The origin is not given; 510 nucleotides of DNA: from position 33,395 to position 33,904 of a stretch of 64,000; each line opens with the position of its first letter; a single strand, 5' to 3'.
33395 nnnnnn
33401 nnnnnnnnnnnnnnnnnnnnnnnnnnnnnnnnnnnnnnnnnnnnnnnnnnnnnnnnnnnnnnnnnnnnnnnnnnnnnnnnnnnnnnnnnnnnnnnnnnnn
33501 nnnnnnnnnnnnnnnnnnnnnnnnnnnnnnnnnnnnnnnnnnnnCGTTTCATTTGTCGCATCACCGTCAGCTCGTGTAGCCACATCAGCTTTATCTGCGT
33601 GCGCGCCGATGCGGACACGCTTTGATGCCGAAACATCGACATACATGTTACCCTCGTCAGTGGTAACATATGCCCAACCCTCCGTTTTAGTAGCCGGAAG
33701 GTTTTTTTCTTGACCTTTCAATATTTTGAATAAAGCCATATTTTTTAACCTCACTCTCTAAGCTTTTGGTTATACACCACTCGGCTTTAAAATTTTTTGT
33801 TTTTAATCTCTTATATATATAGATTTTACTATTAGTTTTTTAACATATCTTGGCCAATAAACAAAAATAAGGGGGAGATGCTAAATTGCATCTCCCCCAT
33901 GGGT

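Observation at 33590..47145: Four fibre genes share a HylP-like N-terminal anchor motif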

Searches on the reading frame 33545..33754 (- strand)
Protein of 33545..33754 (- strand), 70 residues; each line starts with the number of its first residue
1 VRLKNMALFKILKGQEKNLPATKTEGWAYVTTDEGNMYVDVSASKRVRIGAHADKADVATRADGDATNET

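Call 6: search_protein_families(library=pfam, proteins=[window:33545-33754:-], max_evalue=10)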
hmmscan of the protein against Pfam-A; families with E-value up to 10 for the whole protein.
seq(70 aa): 0 families

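Call 7: search_protein_families(library=phrogs, proteins=[window:33545-33754:-], max_evalue=10)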
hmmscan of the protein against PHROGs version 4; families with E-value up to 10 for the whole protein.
seq(70 aa): 2 families
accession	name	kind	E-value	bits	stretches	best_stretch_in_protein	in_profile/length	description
phrog_15647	-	head and packaging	0.11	13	1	1-44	1-44/191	virion structural protein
phrog_27543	-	unknown function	0.13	12.9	1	13-51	61-97/197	-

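Call 17: find_homologous_proteins(query=A2, max_evalue=10)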
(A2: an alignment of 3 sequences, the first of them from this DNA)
Query A2 (3 sequences) (65 aa, profile of the alignment): 10 proteins with E <= 10 among 15 candidates.
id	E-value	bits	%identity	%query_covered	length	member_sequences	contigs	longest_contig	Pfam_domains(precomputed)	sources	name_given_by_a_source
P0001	2.0e-24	103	95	92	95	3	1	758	-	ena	-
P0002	9.2e-20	88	31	66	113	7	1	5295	-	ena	-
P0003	6.5e-12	63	38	49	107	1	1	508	-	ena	-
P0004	1.1e-11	62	41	51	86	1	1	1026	-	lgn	-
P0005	2.9e-9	54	40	51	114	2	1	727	-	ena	-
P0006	3.0e-9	54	47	49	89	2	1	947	-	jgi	jgi:hypothetical protein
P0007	2.0e-8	52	43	51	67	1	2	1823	-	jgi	jgi:hypothetical protein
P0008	1.0e-7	50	56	75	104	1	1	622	-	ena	-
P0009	4.4e-7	47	56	82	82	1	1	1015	-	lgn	-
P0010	6.0e-5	41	40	23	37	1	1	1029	-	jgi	jgi:hypothetical protein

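Call 107: search_protein_families(library=ncbifam, proteins=[window:33545-33739:-], max_evalue=10)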
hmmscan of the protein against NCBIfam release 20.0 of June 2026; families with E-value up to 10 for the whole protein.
seq(65 aa): 0 families

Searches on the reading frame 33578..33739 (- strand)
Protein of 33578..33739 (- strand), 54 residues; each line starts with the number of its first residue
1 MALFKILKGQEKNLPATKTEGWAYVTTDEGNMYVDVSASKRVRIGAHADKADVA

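Call 14: search_solved_structures(query=A1, max_evalue=10, show_alignments=3)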
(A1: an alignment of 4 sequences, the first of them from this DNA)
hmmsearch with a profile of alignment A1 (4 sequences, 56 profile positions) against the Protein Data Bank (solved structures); distinct sequences matched with E-value up to 10: 25.
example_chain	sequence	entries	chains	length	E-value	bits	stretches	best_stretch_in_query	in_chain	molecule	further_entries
6tjh_A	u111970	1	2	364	2e-07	34.1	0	23-36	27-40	Cake9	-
6tji_A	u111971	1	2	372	2.5e-07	33.8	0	23-36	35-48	Cake10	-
6tjg_A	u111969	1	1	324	6.2e-07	32.6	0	23-36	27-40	Cake8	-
6tjf_A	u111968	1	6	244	9.8e-06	28.7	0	23-36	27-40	Cake6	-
6tje_A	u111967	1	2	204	8.1e-05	25.8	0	23-36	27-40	Cake5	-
6tjd_A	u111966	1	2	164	0.0011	22.1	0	23-36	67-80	Cake4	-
6tjc_A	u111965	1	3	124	0.017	18.3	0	23-36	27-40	Cake3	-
1sqj_A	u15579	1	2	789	0.16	15.2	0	21-54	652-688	oligoxyloglucan reducing-end-specific cellobiohydrolase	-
2ebs_A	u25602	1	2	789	0.17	15.2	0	21-54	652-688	Oligoxyloglucan reducing end-specific cellobiohydrolase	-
5oo8_A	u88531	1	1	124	0.18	15.1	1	5-54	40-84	Putative cupin_2 domain-containing isomerase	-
3qum_B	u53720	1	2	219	0.37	14.1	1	11-52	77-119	Fab 5D5A5 Heavy Chain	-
5njn_A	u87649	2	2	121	0.42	13.9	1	24-54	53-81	Putative cupin_2 domain-containing isomerase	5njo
5oo4_A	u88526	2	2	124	0.44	13.9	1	24-54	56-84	Putative cupin_2 domain-containing isomerase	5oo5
5ooa_A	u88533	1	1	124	0.44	13.8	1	24-54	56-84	Putative cupin_2 domain-containing isomerase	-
7o9o_A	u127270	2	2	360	0.48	13.7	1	24-54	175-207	AWP3b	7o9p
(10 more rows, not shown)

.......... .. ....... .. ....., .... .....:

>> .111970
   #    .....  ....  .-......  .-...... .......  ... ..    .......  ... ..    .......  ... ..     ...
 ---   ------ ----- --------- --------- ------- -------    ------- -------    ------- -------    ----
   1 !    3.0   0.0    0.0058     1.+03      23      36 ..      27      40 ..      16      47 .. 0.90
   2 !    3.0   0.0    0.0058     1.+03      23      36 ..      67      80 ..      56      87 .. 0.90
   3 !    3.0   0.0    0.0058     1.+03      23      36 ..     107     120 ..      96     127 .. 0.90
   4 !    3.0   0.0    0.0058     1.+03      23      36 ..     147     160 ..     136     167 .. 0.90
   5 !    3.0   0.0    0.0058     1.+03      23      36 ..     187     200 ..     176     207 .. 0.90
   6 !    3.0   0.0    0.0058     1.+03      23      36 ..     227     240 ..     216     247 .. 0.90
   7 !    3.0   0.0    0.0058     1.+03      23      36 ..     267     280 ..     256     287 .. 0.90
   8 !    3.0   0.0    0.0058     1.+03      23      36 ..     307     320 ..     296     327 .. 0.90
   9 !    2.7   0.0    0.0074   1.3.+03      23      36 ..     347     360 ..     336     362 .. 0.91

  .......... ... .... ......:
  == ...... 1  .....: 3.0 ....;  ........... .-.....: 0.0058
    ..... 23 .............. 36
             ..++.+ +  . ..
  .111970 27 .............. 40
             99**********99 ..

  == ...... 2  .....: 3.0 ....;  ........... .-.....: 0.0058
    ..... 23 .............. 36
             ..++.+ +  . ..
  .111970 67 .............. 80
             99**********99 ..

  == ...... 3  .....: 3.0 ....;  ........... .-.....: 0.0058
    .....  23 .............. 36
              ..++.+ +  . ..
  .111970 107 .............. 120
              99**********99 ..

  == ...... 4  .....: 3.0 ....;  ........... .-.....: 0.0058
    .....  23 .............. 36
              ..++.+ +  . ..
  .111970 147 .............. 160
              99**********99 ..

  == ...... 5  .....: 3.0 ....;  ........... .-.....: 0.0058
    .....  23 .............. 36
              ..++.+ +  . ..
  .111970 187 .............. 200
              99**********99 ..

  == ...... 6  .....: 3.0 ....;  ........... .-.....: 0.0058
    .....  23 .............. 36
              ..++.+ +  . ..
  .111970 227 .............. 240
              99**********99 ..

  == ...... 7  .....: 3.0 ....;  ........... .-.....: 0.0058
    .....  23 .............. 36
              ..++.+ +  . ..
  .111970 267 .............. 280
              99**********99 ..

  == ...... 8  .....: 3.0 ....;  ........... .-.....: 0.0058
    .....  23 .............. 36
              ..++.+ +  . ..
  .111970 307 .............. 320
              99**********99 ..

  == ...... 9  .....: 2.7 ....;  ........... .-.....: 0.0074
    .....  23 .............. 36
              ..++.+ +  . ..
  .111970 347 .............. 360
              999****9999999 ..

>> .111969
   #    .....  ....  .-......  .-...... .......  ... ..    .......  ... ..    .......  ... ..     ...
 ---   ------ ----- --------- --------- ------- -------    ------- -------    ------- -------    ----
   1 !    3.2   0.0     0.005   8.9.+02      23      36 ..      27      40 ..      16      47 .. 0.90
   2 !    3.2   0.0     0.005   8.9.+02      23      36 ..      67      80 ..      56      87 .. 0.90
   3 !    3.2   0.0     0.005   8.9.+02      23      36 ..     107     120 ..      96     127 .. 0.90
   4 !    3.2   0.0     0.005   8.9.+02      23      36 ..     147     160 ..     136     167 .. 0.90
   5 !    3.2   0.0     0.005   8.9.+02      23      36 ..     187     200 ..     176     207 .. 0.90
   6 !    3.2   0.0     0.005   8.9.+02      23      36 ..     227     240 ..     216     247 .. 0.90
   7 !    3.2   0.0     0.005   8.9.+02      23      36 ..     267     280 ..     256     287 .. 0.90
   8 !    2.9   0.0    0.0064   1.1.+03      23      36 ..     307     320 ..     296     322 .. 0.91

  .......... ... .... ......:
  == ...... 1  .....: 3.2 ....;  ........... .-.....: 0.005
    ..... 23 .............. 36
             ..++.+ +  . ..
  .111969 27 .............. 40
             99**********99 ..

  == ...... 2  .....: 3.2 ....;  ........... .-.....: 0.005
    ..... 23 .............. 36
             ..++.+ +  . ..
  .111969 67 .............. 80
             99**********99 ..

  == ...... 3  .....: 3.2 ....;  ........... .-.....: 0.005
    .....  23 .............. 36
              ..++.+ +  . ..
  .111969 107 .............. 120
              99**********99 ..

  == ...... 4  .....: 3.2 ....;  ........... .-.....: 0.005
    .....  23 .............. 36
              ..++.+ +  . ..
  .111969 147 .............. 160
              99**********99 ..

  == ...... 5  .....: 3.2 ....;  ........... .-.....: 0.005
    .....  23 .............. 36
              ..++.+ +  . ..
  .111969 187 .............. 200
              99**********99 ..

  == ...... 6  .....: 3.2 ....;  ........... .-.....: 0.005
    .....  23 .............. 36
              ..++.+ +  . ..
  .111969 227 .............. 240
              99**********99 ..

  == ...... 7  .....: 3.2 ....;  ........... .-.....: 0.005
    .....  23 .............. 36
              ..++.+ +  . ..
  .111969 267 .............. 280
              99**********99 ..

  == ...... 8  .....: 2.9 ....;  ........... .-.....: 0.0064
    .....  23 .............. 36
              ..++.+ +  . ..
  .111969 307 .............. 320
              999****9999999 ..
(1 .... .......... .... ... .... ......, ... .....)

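Call 20: search_solved_structures(query=A3, max_evalue=10, show_alignments=0)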
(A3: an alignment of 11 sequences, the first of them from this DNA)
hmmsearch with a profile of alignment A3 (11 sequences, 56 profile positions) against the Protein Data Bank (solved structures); distinct sequences matched with E-value up to 10: 11.
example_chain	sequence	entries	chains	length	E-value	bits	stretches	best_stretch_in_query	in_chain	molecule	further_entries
8prj_A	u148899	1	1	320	0.00023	24.2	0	21-35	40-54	v31Bagel8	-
6tjf_A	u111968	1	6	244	0.00064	22.7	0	22-35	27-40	Cake6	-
6tje_A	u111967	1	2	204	0.0038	20.3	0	22-35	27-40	Cake5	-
6tjd_A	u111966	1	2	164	0.019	18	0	22-35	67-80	Cake4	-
7awz_A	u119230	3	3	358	0.02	18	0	21-35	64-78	Scone-E | SconeE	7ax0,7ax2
8prs_A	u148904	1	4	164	0.02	17.9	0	21-35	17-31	nvBagel4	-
8pra_A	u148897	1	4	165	0.027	17.6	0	21-35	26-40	Cell surface protein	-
6tjc_A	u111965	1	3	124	0.18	14.9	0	22-35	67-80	Cake3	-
7awy_A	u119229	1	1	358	0.2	14.7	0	21-35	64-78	Scone-R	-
6g6o_A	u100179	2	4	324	1.1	12.4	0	35-53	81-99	Ika8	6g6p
3c0u_A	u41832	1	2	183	1.2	12.2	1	14-36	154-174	Uncharacterized protein yaeQ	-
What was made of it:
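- Small profiles of these N-termini hit designed beta-propeller proteins (Cake, Bagel) through the same DGxxY...GxxY hairpin (calls 14, 20).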

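Call 27: search_protein_representatives(alignment_id=A3)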
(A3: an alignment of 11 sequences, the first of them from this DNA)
Query: 11 sequences, 56 profile positions. Proteins with E-value up to 0.001 (for the whole library): 3526; up to 1e-10: 489; up to 1e-30: 0. The best 150 are listed.
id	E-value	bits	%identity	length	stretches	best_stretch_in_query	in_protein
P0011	8.3e-23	96.1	-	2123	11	19-49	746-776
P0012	6.3e-22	93.3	-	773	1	1-55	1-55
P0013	6.8e-22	93.2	-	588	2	1-55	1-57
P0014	1.8e-21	91.9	-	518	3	1-53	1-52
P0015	3.3e-21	91.0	-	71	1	1-55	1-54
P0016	7.0e-21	89.9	-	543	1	1-54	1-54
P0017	4.9e-20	87.2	-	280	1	1-55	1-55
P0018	6.8e-20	86.8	-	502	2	1-55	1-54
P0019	7.0e-20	86.7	-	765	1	1-55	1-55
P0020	8.1e-20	86.5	-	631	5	12-50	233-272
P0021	1.2e-19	86.0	-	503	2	1-55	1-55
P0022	1.5e-19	85.6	-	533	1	1-54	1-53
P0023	1.8e-19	85.4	-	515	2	1-55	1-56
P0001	3.1e-19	84.6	-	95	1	1-55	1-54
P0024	3.8e-19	84.4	-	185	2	1-55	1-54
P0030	2.0e-18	82.1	-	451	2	1-56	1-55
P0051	1.4e-17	79.4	-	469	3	1-40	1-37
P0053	1.7e-17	79.1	-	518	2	1-55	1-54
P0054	1.9e-17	78.9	-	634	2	1-55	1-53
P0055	2.0e-17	78.8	-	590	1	1-55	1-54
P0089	9.8e-16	73.4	-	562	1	1-55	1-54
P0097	1.4e-15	72.9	-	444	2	2-55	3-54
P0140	1.1e-14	70.1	-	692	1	3-52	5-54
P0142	1.1e-14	70.0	-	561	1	1-52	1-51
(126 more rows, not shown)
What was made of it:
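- On Pfam PF18454 Mtd_N: It occupies residues 1-55 in nearly all of the 150 best family members (call 27).
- In nearly all of the 150 best hits it sits at residues 1-55 of the protein (call 27).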

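Call 50: search_protein_families(library=pfam, proteins=[P0051, P0055, P0030, P0089, P0140, P0053, P0054, P0142, P0097, P0013], max_evalue=1)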
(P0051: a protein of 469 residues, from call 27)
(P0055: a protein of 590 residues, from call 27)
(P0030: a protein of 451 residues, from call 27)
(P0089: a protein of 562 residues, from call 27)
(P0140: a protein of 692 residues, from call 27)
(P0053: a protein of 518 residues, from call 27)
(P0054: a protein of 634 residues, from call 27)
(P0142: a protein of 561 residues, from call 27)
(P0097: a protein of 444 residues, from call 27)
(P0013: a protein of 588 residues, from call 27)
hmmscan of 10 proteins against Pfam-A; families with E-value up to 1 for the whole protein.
P0051 (469 aa): 1 family
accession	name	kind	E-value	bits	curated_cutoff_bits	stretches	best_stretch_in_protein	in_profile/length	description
PF18454.7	Mtd_N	-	1.3e-24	86.3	26.3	3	4-37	2-36/37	Major tropism determinant N-terminal domain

P0055 (590 aa): 2 families
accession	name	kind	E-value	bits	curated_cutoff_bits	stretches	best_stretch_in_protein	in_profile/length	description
PF18454.7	Mtd_N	-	0.00015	22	26.3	1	6-39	3-36/37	Major tropism determinant N-terminal domain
PF18821.6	LPD7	-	0.58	10.6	27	0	419-479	9-69/92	Large polyvalent protein-associated domain 7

P0030 (451 aa): 2 families
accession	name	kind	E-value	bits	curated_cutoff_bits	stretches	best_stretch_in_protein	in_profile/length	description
PF18454.7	Mtd_N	-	0.00085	19.6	26.3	1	8-40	5-37/37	Major tropism determinant N-terminal domain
PF13573.12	SprB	-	0.23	11.6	28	0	263-277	14-28/37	SprB repeat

P0089 (562 aa): 1 family
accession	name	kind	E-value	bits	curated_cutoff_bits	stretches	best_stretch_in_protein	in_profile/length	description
PF01155.25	HypA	-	0.23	11.9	28.9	0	449-486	6-43/112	Hydrogenase/urease nickel incorporation, metallochaperone, hypA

P0140 (692 aa): 2 families
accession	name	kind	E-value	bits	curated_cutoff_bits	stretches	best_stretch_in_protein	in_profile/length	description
PF18454.7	Mtd_N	-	0.014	15.7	26.3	1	30-42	24-36/37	Major tropism determinant N-terminal domain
PF24427.1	Ig_GP210_16th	-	0.14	12.7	27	0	270-297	11-38/84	Nuclear pore complex protein GP210, Ig-like domain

P0053 (518 aa): 1 family
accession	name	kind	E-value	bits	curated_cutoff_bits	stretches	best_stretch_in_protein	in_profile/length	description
PF10983.13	DUF2793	-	0.16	12.3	27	0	65-86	66-87/87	Protein of unknown function (DUF2793)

P0054 (634 aa): 2 families
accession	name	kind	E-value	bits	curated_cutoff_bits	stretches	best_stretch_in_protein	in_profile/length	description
PF18454.7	Mtd_N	-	0.0041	17.5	26.3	1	6-38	3-36/37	Major tropism determinant N-terminal domain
PF17992.7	Agarase_CBM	-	0.55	10.3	26.3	0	443-479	76-112/178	Agarase CBM like domain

P0142 (561 aa): 3 families
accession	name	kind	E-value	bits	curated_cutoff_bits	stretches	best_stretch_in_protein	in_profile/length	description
PF18454.7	Mtd_N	-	0.0034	17.7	26.3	1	6-38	3-35/37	Major tropism determinant N-terminal domain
PF11578.13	DUF3237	-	0.018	15.2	24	0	73-111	26-64/149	Protein of unknown function (DUF3237)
PF20591.4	DUF6792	-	0.031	14.1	25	1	69-125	58-118/220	Domain of unknown function (DUF6792)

P0097 (444 aa): 6 families
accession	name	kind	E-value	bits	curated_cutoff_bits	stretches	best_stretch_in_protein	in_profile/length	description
PF05377.16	FlaC_arch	-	0.042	14.7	27.8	0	389-426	1-38/55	Flagella accessory protein C (FlaC)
PF07574.19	SMC_Nse1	-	0.043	14.1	23.3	1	146-234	45-134/194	Nse1 non-SMC component of SMC5-6 complex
PF23991.1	DUF7310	-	0.062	14.2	40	1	389-427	24-62/83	Coiled-coil region of unknown function (DUF7310)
PF04012.17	PspA_IM30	-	0.15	12.1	33.9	1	125-198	91-165/220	PspA/IM30 family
PF23284.2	KOW2_Spt5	-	0.21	11.9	28.9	1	393-423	8-38/50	Transcription elongation factor SPT5, second KOW domain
PF24481.2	CT398_CC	-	0.32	11.3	27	0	390-437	83-130/180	CT398-like coiled coil hairpin domain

P0013 (588 aa): 5 families
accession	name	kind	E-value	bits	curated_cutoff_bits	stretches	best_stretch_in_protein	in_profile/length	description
PF18454.7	Mtd_N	-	0.00071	19.9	26.3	1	5-43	2-37/37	Major tropism determinant N-terminal domain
PF04326.19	SLFN_AlbA_2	-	0.022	15.8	25.3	1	236-299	22-84/118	Schlafen, AlbA_2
PF16325.11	Peptidase_U32_C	-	0.024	15.2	28.2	1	501-550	6-55/83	Peptidase family U32 C-terminal domain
PF24084.1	DUF7369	-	0.11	12.6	27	0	496-510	17-31/61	Domain of unknown function (DUF7369)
PF10656.15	DUF2483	-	0.63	10.7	27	1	452-504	4-55/72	Hypothetical protein of unknown function (DUF2483)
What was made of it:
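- Closest known: Pseudomonas phage JBD30 receptor-binding protein gp54. Different: The one DUF2793 hit that was located falls on the second sub-domain (aa 65-86), not the first 45 residues (call 50).
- The hits are in register (call 50). P0051, with three tandem copies, scores 86 bits on Mtd_N (call 50) and 79 bits on the family profile (call 27).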

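Call 57: search_dna_similar(query=P0016, collection=phages, mode=protein, max_rows=25, max_evalue=0.01)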
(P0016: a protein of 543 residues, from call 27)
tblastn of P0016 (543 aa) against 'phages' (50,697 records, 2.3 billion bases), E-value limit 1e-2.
No match.
